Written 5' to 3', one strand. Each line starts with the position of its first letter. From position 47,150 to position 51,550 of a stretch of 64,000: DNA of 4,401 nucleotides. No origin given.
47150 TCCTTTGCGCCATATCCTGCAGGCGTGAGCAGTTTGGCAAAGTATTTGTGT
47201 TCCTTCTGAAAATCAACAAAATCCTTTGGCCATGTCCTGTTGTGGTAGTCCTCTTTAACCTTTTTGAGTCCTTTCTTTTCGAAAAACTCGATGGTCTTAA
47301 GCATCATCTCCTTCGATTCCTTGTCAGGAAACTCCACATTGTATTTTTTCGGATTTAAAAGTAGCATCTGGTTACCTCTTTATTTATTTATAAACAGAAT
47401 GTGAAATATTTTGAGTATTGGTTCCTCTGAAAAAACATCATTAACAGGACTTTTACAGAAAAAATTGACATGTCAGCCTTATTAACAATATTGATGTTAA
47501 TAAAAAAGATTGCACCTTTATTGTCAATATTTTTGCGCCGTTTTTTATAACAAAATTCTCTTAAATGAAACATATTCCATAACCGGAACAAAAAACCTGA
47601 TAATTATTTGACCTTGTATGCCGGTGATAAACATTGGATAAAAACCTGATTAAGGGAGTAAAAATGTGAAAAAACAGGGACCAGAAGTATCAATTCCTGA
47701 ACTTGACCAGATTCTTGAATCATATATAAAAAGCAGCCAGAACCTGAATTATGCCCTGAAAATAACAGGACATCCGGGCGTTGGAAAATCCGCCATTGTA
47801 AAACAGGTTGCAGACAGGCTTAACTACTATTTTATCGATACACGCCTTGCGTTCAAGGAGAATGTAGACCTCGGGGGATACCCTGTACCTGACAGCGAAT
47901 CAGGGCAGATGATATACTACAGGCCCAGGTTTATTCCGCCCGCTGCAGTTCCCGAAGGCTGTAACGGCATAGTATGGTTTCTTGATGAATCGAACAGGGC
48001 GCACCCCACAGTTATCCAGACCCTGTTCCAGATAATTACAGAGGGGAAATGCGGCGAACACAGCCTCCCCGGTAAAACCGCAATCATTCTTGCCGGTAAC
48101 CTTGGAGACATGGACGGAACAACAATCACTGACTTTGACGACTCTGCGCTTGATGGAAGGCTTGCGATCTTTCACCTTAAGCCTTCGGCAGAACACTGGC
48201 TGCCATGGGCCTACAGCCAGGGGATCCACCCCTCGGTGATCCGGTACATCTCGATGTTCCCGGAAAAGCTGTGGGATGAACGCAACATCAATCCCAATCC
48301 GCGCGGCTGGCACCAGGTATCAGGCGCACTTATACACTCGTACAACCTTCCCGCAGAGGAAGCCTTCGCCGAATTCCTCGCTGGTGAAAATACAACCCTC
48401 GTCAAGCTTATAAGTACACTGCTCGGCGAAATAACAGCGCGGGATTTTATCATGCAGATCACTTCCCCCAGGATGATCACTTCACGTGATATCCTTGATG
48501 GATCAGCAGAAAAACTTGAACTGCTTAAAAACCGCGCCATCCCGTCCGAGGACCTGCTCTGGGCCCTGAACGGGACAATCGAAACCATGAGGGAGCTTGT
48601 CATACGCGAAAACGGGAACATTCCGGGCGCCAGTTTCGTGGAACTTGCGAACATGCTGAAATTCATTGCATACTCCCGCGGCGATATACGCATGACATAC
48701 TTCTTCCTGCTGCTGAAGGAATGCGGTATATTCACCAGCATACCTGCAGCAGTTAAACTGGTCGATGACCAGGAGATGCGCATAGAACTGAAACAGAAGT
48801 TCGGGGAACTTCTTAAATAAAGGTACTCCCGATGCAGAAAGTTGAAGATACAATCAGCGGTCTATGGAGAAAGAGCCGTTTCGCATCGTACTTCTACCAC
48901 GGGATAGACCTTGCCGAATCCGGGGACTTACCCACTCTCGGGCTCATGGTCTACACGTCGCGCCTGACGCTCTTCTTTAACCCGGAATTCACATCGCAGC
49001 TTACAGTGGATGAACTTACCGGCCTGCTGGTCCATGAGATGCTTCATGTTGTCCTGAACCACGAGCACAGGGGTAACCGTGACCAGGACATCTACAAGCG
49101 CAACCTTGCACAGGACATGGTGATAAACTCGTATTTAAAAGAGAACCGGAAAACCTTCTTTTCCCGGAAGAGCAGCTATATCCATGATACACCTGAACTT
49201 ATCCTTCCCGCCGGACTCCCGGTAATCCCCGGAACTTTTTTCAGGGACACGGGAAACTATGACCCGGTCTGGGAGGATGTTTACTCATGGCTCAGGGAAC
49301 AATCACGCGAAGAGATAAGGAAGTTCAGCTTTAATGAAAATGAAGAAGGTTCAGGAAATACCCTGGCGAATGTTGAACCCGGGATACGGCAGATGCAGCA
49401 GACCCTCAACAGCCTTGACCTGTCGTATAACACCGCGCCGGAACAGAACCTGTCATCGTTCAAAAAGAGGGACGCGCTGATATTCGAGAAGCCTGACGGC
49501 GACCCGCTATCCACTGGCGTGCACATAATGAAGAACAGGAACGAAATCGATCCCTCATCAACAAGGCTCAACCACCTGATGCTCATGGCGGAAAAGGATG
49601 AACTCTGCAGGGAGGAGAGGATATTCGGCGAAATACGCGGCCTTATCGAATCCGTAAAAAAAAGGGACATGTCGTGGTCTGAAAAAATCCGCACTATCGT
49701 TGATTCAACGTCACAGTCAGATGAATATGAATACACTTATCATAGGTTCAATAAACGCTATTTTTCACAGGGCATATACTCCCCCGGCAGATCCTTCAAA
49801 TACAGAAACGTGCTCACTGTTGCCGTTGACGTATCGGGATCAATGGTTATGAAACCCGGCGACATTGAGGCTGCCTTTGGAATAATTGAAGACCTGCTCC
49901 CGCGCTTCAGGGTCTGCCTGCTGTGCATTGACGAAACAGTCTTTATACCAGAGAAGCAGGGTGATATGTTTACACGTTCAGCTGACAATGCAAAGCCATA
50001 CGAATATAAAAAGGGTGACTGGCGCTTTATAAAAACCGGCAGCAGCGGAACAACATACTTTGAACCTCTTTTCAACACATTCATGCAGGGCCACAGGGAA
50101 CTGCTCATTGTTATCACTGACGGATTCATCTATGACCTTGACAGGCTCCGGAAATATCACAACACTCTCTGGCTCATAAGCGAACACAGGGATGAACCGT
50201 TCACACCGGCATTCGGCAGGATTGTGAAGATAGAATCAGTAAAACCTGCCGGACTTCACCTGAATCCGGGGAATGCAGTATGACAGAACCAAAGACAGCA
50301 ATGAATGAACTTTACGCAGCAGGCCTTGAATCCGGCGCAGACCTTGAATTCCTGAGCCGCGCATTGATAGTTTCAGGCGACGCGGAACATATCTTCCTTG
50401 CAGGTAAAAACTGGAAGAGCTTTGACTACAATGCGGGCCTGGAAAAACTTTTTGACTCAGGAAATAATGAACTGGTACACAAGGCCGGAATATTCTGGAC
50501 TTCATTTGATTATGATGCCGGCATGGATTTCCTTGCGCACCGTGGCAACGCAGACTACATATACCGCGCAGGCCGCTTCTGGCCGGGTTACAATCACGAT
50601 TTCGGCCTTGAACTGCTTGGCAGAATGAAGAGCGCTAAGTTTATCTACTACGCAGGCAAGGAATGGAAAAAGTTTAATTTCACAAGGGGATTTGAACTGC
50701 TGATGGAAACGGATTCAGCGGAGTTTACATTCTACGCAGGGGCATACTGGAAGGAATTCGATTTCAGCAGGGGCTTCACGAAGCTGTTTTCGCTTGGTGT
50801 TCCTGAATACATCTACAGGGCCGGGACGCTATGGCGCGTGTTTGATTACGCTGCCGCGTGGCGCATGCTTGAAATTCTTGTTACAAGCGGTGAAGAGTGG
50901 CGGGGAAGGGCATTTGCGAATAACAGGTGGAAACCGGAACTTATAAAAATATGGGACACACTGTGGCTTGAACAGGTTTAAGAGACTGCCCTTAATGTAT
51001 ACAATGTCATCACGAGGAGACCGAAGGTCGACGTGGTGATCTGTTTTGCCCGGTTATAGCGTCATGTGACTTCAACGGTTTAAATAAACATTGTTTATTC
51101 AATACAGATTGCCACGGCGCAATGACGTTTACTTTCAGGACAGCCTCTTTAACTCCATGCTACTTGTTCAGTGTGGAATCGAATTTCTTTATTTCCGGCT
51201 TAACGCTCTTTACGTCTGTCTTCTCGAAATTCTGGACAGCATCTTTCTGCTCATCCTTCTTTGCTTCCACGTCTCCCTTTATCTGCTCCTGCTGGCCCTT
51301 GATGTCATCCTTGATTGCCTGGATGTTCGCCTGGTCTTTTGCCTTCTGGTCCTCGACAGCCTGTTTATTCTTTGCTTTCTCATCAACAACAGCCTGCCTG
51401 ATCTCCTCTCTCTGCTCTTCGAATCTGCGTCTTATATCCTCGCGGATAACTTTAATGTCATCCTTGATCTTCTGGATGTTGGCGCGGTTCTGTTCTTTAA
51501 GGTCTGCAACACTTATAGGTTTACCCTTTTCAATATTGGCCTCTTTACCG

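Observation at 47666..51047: AAA+ (RavA/MoxR-like) + HExxH-peptidase/VWA + novel repeat protein: a compact three-gene ATP-driven module of unknown function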

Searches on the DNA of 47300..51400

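Call 73: search_rna_families(source=window, start=47300, end=51400, threshold=evalue, max_evalue=1)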
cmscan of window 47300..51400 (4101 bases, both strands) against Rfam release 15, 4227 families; matches with E-value up to 1: 0.
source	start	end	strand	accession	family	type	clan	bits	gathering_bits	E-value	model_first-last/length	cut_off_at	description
